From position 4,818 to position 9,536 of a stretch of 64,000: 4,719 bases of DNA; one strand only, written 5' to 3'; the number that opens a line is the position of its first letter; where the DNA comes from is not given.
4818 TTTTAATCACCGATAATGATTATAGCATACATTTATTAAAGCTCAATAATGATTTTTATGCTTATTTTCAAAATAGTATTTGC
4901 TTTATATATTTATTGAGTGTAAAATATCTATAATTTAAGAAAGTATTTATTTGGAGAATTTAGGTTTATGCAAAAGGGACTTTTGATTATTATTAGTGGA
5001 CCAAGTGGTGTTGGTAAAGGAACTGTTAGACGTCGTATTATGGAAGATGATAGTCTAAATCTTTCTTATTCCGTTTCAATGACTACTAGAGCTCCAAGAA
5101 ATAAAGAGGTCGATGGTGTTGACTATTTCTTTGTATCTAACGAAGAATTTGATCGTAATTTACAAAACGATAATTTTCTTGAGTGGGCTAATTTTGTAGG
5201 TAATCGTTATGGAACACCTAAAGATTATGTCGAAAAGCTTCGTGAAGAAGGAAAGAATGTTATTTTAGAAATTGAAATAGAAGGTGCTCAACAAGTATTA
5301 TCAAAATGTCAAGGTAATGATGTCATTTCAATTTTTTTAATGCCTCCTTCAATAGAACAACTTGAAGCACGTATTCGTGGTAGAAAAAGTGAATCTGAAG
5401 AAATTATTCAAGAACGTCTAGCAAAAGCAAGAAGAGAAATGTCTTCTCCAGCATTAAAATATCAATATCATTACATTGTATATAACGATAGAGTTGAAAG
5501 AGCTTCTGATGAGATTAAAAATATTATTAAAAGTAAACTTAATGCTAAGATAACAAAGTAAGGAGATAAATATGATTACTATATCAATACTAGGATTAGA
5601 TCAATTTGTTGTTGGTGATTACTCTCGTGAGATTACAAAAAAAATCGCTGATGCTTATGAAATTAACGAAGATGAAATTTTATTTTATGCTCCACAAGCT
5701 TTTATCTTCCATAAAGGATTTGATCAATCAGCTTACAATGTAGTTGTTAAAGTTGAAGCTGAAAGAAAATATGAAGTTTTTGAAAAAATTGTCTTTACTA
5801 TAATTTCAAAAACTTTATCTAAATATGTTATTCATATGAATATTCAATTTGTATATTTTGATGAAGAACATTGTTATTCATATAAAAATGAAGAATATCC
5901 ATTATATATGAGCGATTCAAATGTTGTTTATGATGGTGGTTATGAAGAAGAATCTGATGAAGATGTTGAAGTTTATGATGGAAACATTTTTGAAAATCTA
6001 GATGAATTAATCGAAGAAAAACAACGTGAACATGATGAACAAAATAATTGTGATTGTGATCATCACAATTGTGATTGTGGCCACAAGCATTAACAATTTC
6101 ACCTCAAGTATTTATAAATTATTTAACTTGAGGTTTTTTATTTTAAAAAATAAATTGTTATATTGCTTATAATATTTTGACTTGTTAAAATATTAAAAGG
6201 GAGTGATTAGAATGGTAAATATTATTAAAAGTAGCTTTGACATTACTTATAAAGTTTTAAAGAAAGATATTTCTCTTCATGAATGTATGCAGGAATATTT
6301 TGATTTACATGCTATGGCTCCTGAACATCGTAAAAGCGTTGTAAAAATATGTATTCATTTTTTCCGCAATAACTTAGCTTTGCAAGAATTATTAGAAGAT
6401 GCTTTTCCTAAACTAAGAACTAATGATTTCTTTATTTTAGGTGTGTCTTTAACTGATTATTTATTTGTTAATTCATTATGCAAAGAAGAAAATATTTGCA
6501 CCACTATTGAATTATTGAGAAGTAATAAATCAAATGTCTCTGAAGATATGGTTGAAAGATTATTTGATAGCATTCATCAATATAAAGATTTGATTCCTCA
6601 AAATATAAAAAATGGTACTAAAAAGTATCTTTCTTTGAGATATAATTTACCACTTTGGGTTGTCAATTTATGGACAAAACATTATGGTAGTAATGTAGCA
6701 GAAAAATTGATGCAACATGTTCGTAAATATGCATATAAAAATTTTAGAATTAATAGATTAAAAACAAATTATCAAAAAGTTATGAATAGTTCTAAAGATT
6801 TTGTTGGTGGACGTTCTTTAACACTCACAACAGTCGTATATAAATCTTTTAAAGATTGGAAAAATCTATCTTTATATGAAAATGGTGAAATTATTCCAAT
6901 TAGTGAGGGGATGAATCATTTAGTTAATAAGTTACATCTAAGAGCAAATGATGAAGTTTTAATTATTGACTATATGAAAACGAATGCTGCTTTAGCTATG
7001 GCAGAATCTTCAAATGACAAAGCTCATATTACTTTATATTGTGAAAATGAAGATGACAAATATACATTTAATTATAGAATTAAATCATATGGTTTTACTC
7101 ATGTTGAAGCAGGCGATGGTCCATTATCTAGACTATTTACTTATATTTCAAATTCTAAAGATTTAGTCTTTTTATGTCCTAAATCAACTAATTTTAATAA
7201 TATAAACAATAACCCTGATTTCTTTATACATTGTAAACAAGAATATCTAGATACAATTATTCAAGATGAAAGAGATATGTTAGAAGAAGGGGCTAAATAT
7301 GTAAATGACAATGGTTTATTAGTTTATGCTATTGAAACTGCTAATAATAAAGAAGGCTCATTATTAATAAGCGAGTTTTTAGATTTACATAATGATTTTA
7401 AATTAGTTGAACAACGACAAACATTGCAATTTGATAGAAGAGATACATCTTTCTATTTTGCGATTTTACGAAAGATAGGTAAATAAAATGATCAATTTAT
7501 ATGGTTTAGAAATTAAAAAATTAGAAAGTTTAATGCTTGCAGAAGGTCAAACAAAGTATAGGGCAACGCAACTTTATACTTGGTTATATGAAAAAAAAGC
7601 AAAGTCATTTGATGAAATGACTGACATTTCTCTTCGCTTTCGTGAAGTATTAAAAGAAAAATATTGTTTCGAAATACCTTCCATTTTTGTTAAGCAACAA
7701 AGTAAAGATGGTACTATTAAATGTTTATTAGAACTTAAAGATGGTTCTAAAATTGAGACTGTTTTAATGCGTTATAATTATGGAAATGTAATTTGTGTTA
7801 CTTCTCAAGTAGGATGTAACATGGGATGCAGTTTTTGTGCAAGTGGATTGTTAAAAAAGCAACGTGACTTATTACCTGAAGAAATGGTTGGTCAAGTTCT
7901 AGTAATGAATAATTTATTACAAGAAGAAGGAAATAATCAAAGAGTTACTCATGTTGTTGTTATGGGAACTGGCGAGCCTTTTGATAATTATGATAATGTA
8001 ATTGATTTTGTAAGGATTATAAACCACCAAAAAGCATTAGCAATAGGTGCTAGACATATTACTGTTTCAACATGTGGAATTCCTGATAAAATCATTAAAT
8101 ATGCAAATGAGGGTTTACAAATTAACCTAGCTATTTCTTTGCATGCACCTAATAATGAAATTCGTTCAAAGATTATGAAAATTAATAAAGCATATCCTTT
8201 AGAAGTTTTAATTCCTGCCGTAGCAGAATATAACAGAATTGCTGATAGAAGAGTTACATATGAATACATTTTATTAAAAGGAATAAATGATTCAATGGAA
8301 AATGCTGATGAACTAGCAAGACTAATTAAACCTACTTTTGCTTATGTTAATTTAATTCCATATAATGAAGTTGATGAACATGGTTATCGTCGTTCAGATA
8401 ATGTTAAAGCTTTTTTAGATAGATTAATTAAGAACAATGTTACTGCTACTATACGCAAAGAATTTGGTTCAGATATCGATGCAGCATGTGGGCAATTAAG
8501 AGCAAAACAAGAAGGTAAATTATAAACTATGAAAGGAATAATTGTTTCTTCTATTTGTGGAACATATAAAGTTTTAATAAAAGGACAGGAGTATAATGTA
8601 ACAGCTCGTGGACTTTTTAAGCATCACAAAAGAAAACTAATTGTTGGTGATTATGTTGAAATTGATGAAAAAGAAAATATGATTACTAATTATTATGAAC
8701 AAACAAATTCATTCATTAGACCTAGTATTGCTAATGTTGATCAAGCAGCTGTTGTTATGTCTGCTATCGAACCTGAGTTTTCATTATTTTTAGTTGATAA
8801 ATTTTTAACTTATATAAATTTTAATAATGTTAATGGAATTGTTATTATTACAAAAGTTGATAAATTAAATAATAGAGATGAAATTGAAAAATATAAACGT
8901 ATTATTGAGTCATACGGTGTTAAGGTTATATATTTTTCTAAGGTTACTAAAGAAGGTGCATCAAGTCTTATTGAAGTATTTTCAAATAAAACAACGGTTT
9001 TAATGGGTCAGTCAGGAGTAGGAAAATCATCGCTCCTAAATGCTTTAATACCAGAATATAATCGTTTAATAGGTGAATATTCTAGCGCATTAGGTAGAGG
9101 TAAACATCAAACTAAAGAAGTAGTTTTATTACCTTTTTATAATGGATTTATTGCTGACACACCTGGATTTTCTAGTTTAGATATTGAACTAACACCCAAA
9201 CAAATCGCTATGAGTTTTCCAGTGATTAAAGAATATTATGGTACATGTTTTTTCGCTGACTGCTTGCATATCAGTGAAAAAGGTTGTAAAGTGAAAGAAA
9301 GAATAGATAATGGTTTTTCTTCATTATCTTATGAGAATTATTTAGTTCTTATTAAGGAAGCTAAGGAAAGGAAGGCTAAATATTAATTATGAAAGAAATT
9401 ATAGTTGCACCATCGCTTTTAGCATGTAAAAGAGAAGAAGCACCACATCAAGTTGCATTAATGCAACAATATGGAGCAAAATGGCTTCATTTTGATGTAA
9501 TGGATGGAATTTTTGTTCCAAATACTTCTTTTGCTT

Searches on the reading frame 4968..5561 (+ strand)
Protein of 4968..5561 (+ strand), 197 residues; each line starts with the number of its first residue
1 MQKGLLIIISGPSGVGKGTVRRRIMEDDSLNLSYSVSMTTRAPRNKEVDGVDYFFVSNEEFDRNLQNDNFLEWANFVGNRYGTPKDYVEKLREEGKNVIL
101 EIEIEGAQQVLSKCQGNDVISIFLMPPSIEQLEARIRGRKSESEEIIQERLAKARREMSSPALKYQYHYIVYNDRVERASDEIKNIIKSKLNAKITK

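Call 59: search_protein_families(library=pfam, proteins=[window:4968-5561:+], max_evalue=0.0001)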
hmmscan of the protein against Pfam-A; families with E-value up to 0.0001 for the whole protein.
window:4968-5561:+ (197 aa): 2 families
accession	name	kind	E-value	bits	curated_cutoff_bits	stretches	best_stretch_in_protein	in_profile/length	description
PF00625.27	Guanylate_kin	-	3.4e-48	164.2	25.2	1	6-189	4-181/182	Guanylate kinase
PF13238.12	AAA_18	-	8.4e-05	23.5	29.4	0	7-148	1-120/128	AAA domain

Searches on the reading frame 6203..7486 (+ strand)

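Call 59: search_protein_families(library=pfam, proteins=[window:6203-7486:+], max_evalue=0.0001)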
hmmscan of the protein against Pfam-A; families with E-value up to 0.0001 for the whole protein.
window:6203-7486:+ (427 aa): 0 families

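Call 82: search_protein_families(library=pfam, proteins=[window:6203-7486:+], max_evalue=0.001)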
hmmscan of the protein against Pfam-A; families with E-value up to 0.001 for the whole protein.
window:6203-7486:+ (427 aa): 1 family
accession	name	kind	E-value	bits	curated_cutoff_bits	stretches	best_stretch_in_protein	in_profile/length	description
PF01189.24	Methyltr_RsmB-F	-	0.00011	22.3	27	1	332-405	93-166/199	16S rRNA methyltransferase RsmB/F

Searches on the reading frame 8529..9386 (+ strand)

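Call 59: search_protein_families(library=pfam, proteins=[window:8529-9386:+], max_evalue=0.0001)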
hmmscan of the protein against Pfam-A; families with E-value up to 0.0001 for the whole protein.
window:8529-9386:+ (285 aa): 5 families
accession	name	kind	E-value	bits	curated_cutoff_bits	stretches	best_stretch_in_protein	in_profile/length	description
PF03193.22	RsgA_GTPase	-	6.4e-49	166.5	30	1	57-219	3-173/174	RsgA GTPase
PF16745.11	RsgA_N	-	2.7e-10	40.3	27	1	2-50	1-49/54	RsgA N-terminal domain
PF02421.24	FeoB_N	-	1.6e-06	28.1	27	0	155-230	2-73/156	Ferrous iron transport protein B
PF01926.29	MMR_HSR1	-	3e-06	27.7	21.9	1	156-244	2-84/113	50S ribosome-binding GTPase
PF10662.15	PduV-EutP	-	8.2e-05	22.9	21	0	67-149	61-139/143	Ethanolamine utilisation - propanediol utilisation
